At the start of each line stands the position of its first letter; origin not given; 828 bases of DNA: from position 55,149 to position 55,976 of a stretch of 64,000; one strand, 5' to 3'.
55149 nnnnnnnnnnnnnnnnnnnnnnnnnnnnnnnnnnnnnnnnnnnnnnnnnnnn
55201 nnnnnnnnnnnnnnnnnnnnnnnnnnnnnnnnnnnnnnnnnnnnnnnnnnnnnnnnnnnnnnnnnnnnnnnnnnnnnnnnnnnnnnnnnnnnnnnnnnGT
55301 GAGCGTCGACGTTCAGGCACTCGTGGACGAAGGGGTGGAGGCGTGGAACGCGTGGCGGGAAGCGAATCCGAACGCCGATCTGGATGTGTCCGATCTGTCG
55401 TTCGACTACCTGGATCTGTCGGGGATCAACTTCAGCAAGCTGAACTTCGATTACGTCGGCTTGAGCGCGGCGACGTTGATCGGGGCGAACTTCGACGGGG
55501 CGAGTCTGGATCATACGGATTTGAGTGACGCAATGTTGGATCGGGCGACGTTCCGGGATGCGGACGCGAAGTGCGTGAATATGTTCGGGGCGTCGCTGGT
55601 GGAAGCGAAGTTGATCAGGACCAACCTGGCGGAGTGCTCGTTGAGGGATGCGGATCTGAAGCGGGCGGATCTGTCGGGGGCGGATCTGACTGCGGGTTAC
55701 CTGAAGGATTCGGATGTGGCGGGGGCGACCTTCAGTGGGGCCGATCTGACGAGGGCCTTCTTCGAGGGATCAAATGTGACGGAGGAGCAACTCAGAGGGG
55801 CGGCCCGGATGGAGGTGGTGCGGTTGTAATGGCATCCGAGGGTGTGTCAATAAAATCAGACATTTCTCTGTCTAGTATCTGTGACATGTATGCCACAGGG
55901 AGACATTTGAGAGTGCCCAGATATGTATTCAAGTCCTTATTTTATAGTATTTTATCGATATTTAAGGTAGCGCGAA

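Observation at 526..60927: Roughly one third of the loci are disrupted: 17 internal stop codons, more than 12 frameshifts and several truncated remnants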

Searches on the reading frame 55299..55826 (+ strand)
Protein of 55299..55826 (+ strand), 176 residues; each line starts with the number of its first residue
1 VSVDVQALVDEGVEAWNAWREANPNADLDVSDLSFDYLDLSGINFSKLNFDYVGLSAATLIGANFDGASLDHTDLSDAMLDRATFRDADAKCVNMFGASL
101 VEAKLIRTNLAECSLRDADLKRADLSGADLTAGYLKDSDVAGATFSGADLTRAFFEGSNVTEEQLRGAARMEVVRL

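Call 32: search_protein_families(library=pfam, max_evalue=0.01, proteins=[window:55299-55826:+])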
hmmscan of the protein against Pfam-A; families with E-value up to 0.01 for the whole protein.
seq(176 aa): 4 families
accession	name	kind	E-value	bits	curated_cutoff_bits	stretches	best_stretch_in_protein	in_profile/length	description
PF00805.28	Pentapeptide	-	1.5e-24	85.6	20.2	3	94-131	2-39/40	Pentapeptide repeats (8 copies)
PF13599.13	Pentapeptide_4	-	2.5e-13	50.3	38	2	31-90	14-73/78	Pentapeptide repeat region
PF13576.12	Pentapeptide_3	-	1.4e-09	38.4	27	1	54-88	11-47/48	Pentapeptide repeats (9 copies)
PF25296.1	Decapeptide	-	0.0045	17.3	45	0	116-155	23-62/74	Decapeptide repeat region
